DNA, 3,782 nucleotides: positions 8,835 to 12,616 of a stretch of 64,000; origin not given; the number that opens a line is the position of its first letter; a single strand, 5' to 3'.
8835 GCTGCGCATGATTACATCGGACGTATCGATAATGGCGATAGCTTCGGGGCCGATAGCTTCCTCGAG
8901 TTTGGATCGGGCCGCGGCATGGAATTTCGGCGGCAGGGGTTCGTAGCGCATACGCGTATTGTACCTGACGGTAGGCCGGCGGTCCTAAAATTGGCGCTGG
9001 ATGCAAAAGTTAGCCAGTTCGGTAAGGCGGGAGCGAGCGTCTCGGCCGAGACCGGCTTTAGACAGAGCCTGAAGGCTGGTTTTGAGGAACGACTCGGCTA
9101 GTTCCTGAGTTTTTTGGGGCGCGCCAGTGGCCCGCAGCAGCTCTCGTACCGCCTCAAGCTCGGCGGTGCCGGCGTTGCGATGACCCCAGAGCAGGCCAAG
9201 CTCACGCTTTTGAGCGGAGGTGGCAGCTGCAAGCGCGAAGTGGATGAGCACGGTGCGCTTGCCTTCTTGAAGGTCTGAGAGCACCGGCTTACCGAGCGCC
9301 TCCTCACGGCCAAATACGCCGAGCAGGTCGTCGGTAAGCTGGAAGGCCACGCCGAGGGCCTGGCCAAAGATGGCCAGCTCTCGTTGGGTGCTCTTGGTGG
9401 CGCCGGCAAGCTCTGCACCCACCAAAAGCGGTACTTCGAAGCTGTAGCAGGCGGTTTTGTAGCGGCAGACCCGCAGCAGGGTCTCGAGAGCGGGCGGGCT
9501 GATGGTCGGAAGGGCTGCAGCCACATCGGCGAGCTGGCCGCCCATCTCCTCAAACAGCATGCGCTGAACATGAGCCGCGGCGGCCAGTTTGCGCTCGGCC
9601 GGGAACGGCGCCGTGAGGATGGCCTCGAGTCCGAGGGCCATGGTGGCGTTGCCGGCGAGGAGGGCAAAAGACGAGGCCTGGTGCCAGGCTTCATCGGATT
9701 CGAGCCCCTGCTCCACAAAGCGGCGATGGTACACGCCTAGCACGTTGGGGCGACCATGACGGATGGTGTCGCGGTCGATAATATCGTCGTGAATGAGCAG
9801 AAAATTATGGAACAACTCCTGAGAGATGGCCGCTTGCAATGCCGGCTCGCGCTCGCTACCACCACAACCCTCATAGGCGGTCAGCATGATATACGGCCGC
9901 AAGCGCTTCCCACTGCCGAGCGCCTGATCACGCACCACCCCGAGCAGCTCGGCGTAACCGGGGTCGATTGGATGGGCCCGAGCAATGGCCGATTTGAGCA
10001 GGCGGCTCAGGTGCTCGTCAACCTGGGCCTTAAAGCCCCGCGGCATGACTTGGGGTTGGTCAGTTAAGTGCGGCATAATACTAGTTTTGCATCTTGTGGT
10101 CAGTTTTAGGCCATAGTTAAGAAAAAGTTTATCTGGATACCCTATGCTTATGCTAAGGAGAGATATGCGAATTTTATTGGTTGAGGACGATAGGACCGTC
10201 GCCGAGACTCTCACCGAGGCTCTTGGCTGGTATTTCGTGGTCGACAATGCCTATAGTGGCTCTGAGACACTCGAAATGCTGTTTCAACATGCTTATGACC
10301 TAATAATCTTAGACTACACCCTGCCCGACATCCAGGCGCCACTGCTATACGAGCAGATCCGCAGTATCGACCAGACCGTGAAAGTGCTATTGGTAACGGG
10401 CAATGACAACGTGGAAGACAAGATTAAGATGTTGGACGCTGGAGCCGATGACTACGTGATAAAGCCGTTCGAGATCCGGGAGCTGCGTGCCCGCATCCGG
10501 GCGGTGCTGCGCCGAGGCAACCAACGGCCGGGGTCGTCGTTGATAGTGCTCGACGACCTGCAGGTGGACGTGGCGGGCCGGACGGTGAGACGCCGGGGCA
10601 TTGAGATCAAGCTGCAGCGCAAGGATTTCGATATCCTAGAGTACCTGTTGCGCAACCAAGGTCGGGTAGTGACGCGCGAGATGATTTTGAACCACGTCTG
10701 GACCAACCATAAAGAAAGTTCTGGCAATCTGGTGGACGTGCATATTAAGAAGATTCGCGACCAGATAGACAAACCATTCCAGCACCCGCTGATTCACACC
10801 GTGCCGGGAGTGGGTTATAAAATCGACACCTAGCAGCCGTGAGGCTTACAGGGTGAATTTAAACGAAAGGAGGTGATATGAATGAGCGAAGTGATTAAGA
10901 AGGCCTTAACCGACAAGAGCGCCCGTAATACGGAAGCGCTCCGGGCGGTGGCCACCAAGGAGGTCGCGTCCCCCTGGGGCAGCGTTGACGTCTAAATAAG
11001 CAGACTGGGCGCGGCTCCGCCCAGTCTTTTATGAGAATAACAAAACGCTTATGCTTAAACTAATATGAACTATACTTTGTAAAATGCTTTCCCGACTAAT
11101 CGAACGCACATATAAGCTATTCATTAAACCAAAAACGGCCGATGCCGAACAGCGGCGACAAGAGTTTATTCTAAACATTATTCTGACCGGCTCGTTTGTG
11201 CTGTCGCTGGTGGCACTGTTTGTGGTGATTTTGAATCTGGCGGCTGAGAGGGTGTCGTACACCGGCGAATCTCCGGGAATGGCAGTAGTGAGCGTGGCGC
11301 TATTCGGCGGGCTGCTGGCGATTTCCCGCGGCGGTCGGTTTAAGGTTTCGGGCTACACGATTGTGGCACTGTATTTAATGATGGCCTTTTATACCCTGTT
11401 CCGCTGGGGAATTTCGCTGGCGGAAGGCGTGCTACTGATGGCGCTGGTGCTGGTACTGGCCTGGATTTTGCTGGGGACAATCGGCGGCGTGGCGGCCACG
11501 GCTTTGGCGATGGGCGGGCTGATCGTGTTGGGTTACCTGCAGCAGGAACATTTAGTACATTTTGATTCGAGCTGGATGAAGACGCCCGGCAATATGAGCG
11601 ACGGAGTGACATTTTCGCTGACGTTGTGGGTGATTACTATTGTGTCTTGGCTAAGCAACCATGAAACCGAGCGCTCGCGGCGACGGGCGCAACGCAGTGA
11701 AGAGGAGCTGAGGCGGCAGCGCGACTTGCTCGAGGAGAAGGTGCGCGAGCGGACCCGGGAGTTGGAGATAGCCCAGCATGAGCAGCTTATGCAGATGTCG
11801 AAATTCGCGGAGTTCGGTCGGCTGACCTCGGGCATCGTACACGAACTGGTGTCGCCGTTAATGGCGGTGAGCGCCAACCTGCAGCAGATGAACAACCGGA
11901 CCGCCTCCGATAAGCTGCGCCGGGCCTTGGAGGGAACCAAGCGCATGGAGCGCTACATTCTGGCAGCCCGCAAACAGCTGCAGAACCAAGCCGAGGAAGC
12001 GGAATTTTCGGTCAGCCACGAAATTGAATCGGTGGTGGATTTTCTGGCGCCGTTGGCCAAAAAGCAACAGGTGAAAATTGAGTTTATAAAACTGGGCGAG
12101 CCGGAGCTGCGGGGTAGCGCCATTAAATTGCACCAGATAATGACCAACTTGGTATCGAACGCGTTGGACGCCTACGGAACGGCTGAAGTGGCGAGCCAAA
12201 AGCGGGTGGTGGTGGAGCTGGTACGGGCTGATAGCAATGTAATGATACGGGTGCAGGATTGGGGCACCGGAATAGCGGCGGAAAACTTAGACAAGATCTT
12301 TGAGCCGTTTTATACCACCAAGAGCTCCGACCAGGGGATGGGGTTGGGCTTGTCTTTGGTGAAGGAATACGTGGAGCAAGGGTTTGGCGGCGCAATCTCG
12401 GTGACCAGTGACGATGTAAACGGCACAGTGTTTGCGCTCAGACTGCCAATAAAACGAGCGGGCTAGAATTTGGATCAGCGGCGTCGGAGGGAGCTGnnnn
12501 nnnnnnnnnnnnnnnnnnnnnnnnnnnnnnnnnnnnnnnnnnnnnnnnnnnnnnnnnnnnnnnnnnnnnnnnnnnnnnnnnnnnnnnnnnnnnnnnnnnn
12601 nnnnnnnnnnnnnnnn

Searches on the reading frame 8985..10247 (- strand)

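Call 52: search_protein_families(library=pfam, proteins=[window:8985-10247:-], max_evalue=0.00001)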
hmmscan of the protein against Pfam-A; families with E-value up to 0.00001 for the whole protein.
window:8985-10247:- (420 aa): 1 family
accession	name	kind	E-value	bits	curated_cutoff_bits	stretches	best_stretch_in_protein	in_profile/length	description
PF00348.22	polyprenyl_synt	-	9.1e-44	150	27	1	111-369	14-249/251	Polyprenyl synthetase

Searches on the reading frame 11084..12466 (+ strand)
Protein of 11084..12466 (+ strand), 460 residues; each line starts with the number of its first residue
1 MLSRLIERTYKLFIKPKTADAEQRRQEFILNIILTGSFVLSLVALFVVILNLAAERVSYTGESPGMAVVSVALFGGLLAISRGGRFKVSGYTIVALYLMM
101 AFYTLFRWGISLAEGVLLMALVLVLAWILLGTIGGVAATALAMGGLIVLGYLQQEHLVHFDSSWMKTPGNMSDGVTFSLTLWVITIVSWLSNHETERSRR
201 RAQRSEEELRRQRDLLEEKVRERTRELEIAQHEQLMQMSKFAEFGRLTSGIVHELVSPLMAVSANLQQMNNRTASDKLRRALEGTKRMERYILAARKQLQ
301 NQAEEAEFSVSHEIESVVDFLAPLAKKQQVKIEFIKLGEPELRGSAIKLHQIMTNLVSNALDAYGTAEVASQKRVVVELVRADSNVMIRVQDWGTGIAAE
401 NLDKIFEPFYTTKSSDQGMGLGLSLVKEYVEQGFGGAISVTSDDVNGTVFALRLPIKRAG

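Call 52: search_protein_families(library=pfam, proteins=[window:11084-12466:+], max_evalue=0.00001)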
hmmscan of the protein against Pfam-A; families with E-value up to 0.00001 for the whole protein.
window:11084-12466:+ (460 aa): 2 families
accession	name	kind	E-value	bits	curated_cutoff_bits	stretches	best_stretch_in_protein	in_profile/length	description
PF02518.31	HATPase_c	-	1.9e-24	86.7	26.4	1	346-457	3-110/111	Histidine kinase-, DNA gyrase B-, and HSP90-like ATPase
PF14501.12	HATPase_c_5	-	6.8e-07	29.6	22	1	347-444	4-92/102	GHKL domain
